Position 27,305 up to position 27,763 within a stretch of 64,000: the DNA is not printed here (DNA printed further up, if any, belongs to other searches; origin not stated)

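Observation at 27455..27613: Unreported 52-aa ORF encoding a double-glycine leader peptide at the 3' end of the exporter/giant-protein operon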

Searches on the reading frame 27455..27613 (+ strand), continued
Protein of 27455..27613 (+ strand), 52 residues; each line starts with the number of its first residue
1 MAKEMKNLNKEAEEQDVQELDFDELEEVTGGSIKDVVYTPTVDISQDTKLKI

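Call 42: find_encoding_contigs(protein=P0008, flank=10000, max_places=2)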
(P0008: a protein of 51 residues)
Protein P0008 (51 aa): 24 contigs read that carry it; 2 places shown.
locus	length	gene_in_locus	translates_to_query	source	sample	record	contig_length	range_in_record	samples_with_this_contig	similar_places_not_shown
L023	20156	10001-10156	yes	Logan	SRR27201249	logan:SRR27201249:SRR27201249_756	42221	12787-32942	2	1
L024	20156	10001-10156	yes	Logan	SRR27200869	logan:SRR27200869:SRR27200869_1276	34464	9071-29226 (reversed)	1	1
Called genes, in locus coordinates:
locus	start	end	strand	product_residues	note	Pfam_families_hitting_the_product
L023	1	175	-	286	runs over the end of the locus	PF02311:AraC_binding, PF00165:HTH_AraC, PF12833:HTH_18, PF00165:HTH_AraC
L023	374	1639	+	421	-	-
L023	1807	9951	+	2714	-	PF03160:Calx-beta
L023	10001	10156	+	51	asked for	-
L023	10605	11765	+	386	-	PF00144:Beta-lactamase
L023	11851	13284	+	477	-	PF01547:SBP_bac_1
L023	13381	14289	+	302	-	PF00528:BPD_transp_1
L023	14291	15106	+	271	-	PF00528:BPD_transp_1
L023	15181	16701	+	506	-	PF00072:Response_reg, PF00165:HTH_AraC (weak), PF12833:HTH_18, PF00165:HTH_AraC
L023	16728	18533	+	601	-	PF00672:HAMP, PF06580:His_kinase, PF02518:HATPase_c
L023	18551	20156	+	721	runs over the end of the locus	PF09508:Lact_bio_phlase, PF17385:LBP_M, PF17386:LBP_C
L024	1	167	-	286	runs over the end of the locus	PF02311:AraC_binding, PF00165:HTH_AraC, PF12833:HTH_18, PF00165:HTH_AraC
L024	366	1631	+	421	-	-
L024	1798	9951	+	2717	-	PF03160:Calx-beta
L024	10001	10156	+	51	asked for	-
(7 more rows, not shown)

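Call 48: search_protein_families(library=ncbifam, proteins=[L015:10182-12524:+, L015:12586-16278:+, L015:17126-18511:+, L015:10001-10150:+], max_evalue=0.01)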
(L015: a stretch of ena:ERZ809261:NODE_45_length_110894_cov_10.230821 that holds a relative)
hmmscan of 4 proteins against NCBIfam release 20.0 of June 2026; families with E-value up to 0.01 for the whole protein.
L015:10182-12524:+ (780 aa): 6 families
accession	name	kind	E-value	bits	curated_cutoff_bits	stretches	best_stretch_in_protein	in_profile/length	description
TIGR03921.1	T7SS_mycosin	equivalog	1.7e-36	126.1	278.75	1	174-445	10-263/353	type VII secretion-associated serine protease mycosin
TIGR03895.1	protease_PatA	subfamily_domain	1.2e-11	44.2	421.05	1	280-442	42-196/606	PatA/PatG family cyanobactin maturation protease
NF049966.1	QH_SP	equivalog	2.6e-11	43.3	165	1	266-422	57-190/219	subtilisin-like serine protease QhpE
NF033595.1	denti_PrtP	equivalog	4.9e-11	42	300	2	154-265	171-274/606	dentilisin complex serine proteinase subunit PrtP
NF040553.1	SGO_0316_fam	subfamily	3.9e-06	24.8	1400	1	176-331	285-463/1486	SGO_0316/SGO_0317 family LPXTG-anchored serine peptidase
NF040809.1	germ_prot_CspBA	exception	0.0081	13.8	1250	0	235-336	718-828/1099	bifunctional germination protease/germinant receptor pseudoprotease CspBA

L015:12586-16278:+ (1230 aa): 88 families (the best 25 are shown)
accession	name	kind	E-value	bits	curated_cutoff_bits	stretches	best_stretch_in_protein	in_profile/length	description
NF004282.0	PRK05691.1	subfamily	8.9e-92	307.4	4090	1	197-907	888-1624/4334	non-ribosomal peptide synthase/polyketide synthase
TIGR01733.1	AA-adenyl-dom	subfamily_domain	1.2e-90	304.3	317.4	1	460-849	3-409/409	amino acid adenylation domain-containing protein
NF007605.2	PRK10252.1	equivalog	9e-87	291.8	2400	1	251-909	267-960/1292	enterobactin non-ribosomal peptide synthetase EntF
NF041803.1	NRPS_SolG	exception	6.2e-76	255.8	2200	1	384-978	514-1152/1163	solanimycin non-ribosomal peptide synthetase SolG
NF047350.1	aureusi_NRPS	equivalog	7.2e-66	222.1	2500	1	366-982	1366-1991/2373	aureusimine non-ribosomal peptide synthetase AusA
NF003417.0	PRK04813.1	subfamily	1.7e-53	181.9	476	1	432-907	5-501/505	D-alanine--poly(phosphoribitol) ligase subunit DltA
TIGR01734.1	D-ala-DACP-lig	equivalog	8.8e-51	173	559.85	1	434-907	4-500/504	D-alanine--poly(phosphoribitol) ligase subunit DltA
NF038078.1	NRPS_MxcG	equivalog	1.6e-50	171.5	2300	1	431-993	457-1053/1442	myxochelin non-ribosomal peptide synthetase MxcG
NF004837.0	PRK06187.1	subfamily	4.5e-36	124.2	476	2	558-907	165-520/531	long-chain-fatty-acid--CoA ligase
TIGR03098.1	ligase_PEP_1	hypoth_equivalog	3.4e-31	108.3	592.35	2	562-906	162-515/517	acyl-CoA ligase (AMP-forming), exosortase A system-associated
NF052269.1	Staph_lig_FadD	equivalog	1.4e-28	99.5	650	1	449-908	20-492/499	long-chain-fatty-acid--CoA ligase FadD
NF006181.0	PRK08314.1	subfamily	1.4e-26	92.9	705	2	562-851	203-485/563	long-chain-fatty-acid--CoA ligase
TIGR03443.1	alpha_am_amid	equivalog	4.1e-26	90.7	1030.1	3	780-852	662-734/1390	L-aminoadipate-semialdehyde dehydrogenase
NF005863.0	PRK07798.1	subfamily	3.2e-24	85.4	543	2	616-857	234-470/540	acyl-CoA synthetase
TIGR02262.1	benz_CoA_lig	subfamily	3.4e-22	78.9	375.25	1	519-850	119-438/508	benzoate-CoA ligase family protein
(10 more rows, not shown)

L015:17126-18511:+ (461 aa): 0 families

L015:10001-10150:+ (49 aa): 0 families

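Call 58: search_protein_families(library=pfam, proteins=[L023:374-1639:+, L015:17126-18511:+], max_evalue=0.001)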
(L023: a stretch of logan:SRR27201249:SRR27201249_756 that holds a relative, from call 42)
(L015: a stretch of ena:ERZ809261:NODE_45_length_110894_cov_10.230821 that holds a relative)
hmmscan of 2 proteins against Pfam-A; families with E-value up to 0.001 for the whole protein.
L023:374-1639:+ (421 aa): 0 families

L015:17126-18511:+ (461 aa): 0 families

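Call 64: find_encoding_contigs(protein=P0078, flank=10000, max_places=2)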
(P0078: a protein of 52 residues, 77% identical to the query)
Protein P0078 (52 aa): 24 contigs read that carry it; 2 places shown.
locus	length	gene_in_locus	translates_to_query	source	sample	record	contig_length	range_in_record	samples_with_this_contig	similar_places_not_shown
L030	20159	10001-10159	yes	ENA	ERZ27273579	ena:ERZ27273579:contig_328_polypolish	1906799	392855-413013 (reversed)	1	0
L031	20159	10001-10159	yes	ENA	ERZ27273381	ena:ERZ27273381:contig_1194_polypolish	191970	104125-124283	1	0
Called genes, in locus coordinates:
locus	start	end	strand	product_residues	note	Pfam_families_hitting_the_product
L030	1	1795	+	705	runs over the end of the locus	PF02463:SMC_N (faint), PF00664:ABC_membrane, PF00005:ABC_tran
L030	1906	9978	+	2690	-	PF03160:Calx-beta, PF00395:SLH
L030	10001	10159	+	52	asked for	-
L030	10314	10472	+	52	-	-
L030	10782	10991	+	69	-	-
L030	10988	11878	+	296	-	PF02541:Ppx-GppA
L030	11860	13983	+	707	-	PF13089:PP_kinase_N, PF02503:PP_kinase, PF17941:PP_kinase_C_1, PF13091:PLDc_2 (weak), PF13090:PP_kinase_C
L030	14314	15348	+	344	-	PF07833:Cu_amine_oxidN1 (faint), PF00188:CAP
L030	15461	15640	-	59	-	-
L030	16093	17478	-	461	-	PF00768:Peptidase_S11, PF13354:Beta-lactamase2, PF07943:PBP5_C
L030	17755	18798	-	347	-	PF07670:Gate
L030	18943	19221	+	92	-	PF07873:YabP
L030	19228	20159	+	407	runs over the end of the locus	PF06898:YqfD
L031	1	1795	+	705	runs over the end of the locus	PF02463:SMC_N (faint), PF00664:ABC_membrane, PF00005:ABC_tran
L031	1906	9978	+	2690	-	PF03160:Calx-beta, PF00395:SLH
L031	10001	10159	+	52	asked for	-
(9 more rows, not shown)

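Call 68: search_protein_families(library=pfam, proteins=[L015:4041-5999:+, L015:6000-7997:+, L019:4999-6999:+], max_evalue=1)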
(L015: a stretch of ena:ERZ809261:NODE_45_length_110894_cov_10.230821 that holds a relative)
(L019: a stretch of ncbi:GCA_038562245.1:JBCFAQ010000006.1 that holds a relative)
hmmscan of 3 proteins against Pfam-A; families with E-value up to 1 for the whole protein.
L015:4041-5999:+ (653 aa): 2 families
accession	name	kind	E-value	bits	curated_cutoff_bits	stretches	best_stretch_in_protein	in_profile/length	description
PF10957.13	Spore_Cse60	-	0.44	11.1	20.7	1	567-592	32-58/60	Sporulation protein Cse60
PF17936.7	Big_6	-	0.67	10.7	27.6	0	354-403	32-73/83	Bacterial Ig domain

L015:6000-7997:+ (666 aa): 1 family
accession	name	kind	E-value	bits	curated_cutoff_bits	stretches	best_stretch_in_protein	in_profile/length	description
PF18190.7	Plk4_PB1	-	0.052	14.1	26.4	1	273-307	35-68/107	Polo-like Kinase 4 Polo Box 1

L019:4999-6999:+ (667 aa): 0 families

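Call 74: predict_structure(alignment_id=A3)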
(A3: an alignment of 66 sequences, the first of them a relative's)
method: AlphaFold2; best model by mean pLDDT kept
length: 52 residues; sequences in the alignment: 66
mean_pLDDT: 65.1   pTM: 0.21
mean pLDDT of the five models: 65.1, 64.8, 64.7, 63.8, 60.8
residues with pLDDT >= 90: 0; 70-90: 14; 50-70: 38; < 50: 0
segments of 3 or more residues with pLDDT < 50: none
pLDDT, mean of each block of 10 residues (from residue 1): 60 58 65 64 77 74
secondary structure, 60 per line:
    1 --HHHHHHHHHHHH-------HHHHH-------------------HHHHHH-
elements in order: H3-14 H22-26 H46-51

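Call 77: search_protein_families(library=ncbifam, alignment_id=A3, max_evalue=0.1)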
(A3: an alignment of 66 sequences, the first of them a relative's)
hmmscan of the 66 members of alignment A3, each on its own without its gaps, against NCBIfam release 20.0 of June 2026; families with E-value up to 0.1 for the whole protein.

A. member 1, P0001 (52 aa): 2 families
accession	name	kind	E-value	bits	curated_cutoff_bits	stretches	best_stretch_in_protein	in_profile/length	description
TIGR03949.1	bact_IIb_cerein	subfamily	0.0034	17.1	21.5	1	18-34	2-18/45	class IIb bacteriocin, lactobin A/cerein 7B family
TIGR01847.1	bacteriocin_sig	domain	0.061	14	15.7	0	18-31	2-15/15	bacteriocin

B. families by the number of members that match (of 66 scanned): 24 families
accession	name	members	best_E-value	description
TIGR03949.1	bact_IIb_cerein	17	0.00099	class IIb bacteriocin, lactobin A/cerein 7B family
TIGR01847.1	bacteriocin_sig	15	0.0098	bacteriocin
NF038167.1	cyan_ocin_like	13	0.00075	CTB family bacteriocin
TIGR04497.1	GRASP_targ_2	7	0.00045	putative ATP-grasp target RiPP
TIGR04495.1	RiPP_XyeA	5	0.0014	XyeA family cyclophane-containing RiPP triceptide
NF033772.1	pheromone_VP1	5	0.0058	peptide pheromone VP1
NF046113.1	BLP_Lacticasei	5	0.0063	bacteriocin-like peptide, LSEI_2386 family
NF033456.1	RiPP_CCRG-2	4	0.011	CCRG-2 family RiPP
NF000539.0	plantaricin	3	0.02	plantaricin C family lantibiotic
NF040664.1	HEC_x9_TCC_lant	2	0.0071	lacticin 481 family lantibiotic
NF033383.2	induct_EntF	2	0.056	EntF family bacteriocin induction factor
NF038035.1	lactGalph_entA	1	0.0082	lactococcin G-alpha/enterocin 1071A family bacteriocin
NF001962.0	PRK00736.1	1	0.026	hypothetical protein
NF038153.1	lant_leader_L1a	1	0.028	class I lanthipeptide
NF033215.1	BlpC_Streptocco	1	0.034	quorum-sensing system pheromone BlpC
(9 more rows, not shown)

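Call 78: search_protein_families(library=pfam, alignment_id=A3, max_evalue=0.1)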
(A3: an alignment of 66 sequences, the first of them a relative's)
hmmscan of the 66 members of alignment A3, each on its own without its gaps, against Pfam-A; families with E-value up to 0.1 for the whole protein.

A. member 1, P0001 (52 aa): 2 families
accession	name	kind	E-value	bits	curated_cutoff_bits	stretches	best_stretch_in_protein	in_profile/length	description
PF04604.19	L_biotic_typeA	-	0.00064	20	21.7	1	5-43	1-37/50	Type-A lantibiotic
PF03047.20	ComC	-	0.021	15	20.4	1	16-32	9-25/31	COMC family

B. families by the number of members that match (of 66 scanned): 17 families
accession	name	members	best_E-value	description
PF03047.20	ComC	24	0.002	COMC family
PF04604.19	L_biotic_typeA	18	0.00036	Type-A lantibiotic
PF10439.15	Bacteriocin_IIc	12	0.0099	Bacteriocin class II with double-glycine leader peptide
PF14406.12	Bacteroid_pep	3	0.012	Ribosomally synthesized peptide in Bacteroidetes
PF16934.11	Mersacidin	2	0.0053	Two-component Enterococcus faecalis cytolysin (EFC)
PF22608.2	DNAX_ATPase_lid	2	0.0076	DNA polymerase III clamp loader subunit, ATPase lid domain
PF19420.4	DDAH_eukar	2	0.074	N,N dimethylarginine dimethylhydrolase, eukaryotic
PF02986.19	Fn_bind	1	0.01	Fibronectin binding repeat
PF09186.17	DUF1949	1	0.013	Domain of unknown function (DUF1949)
PF08891.16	YfcL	1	0.017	YfcL protein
PF17035.10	BET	1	0.018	Bromodomain extra-terminal - transcription regulation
PF11778.13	SID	1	0.025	Septation initiation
PF09415.16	CENP-X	1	0.035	CENP-S associating Centromere protein X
PF15604.11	Ntox15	1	0.039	Novel toxin 15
PF05957.18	DUF883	1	0.042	DUF883 N-terminal domain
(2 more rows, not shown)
